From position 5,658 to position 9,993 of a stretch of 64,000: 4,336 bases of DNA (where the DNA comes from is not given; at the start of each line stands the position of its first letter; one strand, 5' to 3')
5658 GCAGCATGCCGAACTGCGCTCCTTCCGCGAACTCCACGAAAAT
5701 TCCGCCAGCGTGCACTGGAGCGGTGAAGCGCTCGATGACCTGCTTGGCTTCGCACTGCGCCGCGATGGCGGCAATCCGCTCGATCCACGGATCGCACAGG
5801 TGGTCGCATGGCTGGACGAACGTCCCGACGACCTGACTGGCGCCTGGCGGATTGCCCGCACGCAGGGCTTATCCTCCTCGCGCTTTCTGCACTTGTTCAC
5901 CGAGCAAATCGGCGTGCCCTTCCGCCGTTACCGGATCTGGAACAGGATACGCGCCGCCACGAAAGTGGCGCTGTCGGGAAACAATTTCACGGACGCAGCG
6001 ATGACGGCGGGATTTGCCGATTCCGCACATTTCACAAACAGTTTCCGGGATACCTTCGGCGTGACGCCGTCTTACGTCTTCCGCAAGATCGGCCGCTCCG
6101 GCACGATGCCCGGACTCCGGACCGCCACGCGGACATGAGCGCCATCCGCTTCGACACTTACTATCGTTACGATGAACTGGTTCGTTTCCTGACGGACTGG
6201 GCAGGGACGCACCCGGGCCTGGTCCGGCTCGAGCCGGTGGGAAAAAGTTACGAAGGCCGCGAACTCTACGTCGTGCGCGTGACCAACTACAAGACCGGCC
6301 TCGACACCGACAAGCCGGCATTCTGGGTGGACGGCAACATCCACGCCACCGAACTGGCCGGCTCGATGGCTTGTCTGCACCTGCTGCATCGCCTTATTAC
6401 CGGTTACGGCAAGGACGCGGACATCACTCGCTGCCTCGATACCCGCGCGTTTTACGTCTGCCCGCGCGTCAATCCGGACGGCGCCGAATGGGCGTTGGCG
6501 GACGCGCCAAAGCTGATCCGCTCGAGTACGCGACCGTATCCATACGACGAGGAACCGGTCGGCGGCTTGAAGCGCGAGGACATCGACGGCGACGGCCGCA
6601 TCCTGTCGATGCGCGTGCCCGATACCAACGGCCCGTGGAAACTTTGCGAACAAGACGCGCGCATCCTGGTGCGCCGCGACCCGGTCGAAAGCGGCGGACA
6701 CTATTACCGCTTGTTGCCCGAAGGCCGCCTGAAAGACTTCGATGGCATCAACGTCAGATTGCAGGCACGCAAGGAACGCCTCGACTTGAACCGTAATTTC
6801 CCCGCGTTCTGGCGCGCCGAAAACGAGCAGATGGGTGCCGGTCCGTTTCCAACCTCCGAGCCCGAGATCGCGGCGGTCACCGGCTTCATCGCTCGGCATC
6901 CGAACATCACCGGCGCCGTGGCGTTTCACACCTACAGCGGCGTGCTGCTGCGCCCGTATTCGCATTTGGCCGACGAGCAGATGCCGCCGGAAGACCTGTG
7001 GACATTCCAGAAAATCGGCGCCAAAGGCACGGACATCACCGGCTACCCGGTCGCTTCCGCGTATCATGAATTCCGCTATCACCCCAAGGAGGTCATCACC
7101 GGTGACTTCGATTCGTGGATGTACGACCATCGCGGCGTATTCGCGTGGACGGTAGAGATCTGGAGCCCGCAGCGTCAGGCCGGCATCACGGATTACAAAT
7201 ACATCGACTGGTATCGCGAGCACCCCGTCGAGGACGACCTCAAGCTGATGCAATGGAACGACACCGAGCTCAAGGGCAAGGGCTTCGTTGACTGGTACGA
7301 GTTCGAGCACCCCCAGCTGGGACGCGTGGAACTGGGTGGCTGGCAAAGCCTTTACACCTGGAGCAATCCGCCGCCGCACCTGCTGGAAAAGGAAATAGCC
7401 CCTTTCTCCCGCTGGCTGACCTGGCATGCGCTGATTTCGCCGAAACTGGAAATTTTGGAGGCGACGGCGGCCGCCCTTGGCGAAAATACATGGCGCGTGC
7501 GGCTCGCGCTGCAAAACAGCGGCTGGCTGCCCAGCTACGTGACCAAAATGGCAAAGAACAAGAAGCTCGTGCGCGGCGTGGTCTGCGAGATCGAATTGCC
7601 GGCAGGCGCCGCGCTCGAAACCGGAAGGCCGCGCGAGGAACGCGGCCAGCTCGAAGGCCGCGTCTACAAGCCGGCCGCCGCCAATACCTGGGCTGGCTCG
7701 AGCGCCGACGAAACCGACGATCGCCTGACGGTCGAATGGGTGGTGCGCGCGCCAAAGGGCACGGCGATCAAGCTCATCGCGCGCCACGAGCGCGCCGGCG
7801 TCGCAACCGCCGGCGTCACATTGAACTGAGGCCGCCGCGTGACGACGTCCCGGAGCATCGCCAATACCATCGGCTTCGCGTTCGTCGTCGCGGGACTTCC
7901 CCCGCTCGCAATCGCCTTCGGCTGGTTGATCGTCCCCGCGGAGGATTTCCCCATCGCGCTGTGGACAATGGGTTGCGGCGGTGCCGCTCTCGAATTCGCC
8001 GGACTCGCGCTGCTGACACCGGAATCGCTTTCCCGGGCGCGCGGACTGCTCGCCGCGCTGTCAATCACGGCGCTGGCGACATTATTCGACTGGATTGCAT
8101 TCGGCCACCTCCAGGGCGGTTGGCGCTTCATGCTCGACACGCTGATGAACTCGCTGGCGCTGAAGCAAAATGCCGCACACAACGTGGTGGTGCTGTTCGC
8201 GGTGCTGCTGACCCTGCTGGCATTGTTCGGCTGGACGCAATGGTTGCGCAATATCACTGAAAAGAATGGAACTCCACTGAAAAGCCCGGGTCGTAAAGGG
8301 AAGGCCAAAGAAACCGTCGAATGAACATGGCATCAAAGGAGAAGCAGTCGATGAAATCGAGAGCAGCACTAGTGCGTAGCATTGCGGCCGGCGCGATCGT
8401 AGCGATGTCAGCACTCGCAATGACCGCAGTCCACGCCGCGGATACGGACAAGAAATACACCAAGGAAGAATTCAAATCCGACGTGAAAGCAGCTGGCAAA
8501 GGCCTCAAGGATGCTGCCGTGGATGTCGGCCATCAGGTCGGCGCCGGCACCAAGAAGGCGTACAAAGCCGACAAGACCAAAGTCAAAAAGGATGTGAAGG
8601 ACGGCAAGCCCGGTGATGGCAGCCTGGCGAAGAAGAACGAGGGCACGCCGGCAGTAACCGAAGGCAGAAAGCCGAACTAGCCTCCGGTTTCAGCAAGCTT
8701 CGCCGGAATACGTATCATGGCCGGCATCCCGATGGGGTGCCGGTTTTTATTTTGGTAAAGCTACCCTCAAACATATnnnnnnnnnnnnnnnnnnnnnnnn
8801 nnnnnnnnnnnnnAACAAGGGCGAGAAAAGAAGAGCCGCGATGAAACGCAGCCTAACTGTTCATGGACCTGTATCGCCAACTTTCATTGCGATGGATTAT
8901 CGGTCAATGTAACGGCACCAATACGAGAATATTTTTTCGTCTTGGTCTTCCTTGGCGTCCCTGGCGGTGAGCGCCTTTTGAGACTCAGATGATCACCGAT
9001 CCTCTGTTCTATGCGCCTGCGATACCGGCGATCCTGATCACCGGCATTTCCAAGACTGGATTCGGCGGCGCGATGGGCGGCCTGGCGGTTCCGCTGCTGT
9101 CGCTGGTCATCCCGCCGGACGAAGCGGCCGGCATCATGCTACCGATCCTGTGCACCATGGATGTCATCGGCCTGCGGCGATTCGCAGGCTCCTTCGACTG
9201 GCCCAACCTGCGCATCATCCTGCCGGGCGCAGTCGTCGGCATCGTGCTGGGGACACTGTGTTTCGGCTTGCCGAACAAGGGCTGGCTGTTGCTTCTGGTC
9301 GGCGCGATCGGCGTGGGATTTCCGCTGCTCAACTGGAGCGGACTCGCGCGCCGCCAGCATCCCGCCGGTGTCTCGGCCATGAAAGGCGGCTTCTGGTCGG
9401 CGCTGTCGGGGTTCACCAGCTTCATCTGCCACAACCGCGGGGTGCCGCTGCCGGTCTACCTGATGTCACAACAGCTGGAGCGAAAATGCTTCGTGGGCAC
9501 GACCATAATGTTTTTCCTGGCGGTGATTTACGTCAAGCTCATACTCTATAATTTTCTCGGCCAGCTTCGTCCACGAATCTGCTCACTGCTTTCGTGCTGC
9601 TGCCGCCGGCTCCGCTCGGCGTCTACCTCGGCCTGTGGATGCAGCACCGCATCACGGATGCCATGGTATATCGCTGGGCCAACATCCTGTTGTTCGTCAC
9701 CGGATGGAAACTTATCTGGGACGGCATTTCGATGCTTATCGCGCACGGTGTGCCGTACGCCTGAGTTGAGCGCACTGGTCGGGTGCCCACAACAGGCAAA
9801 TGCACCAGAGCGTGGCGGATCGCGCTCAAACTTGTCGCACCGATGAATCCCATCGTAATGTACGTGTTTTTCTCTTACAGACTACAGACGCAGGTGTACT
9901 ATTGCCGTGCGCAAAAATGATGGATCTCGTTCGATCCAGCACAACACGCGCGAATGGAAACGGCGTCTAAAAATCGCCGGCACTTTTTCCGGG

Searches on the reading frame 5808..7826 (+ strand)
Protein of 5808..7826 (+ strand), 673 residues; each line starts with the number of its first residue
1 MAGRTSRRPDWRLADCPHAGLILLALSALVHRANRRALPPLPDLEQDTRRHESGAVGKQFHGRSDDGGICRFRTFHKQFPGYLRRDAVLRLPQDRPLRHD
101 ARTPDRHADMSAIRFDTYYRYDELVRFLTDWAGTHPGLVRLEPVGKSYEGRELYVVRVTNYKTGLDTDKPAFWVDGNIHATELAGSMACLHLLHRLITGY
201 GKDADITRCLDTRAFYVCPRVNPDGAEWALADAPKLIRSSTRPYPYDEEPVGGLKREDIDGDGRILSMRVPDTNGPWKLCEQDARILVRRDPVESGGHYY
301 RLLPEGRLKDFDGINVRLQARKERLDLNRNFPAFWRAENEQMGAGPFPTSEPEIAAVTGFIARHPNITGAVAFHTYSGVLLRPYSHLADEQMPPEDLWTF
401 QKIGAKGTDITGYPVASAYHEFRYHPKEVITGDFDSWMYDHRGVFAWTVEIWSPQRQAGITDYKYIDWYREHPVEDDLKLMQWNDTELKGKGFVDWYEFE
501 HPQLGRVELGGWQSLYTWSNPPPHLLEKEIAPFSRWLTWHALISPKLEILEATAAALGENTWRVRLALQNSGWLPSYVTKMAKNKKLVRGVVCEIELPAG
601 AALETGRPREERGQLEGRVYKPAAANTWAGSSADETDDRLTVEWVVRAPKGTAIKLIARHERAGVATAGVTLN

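Call 28: search_protein_families(library=pfam, proteins=[window:5808-7826:+], max_evalue=0.00001)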
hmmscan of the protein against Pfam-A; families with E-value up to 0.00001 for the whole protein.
window:5808-7826:+ (673 aa): 1 family
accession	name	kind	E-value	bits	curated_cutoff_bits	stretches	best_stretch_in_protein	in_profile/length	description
PF00246.29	Peptidase_M14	-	4.2e-48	164.8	21.6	2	125-230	2-107/286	Zinc carboxypeptidase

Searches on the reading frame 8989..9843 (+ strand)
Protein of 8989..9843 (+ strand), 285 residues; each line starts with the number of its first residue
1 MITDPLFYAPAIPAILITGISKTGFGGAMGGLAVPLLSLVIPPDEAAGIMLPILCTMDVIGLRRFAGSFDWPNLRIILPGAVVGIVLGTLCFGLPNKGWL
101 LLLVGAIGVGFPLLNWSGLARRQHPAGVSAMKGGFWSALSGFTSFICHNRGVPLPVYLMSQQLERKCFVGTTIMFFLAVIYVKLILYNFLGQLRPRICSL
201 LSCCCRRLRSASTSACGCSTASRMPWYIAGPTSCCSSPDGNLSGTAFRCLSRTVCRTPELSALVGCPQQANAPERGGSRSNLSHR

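Call 28: search_protein_families(library=pfam, proteins=[window:8989-9843:+], max_evalue=0.00001)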
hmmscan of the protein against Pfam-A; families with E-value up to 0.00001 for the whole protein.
window:8989-9843:+ (285 aa): 1 family
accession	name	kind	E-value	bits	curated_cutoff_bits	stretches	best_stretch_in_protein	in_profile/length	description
PF01925.25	TauE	-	1.3e-20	74.5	32.6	1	12-200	2-198/237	Sulfite exporter TauE/SafE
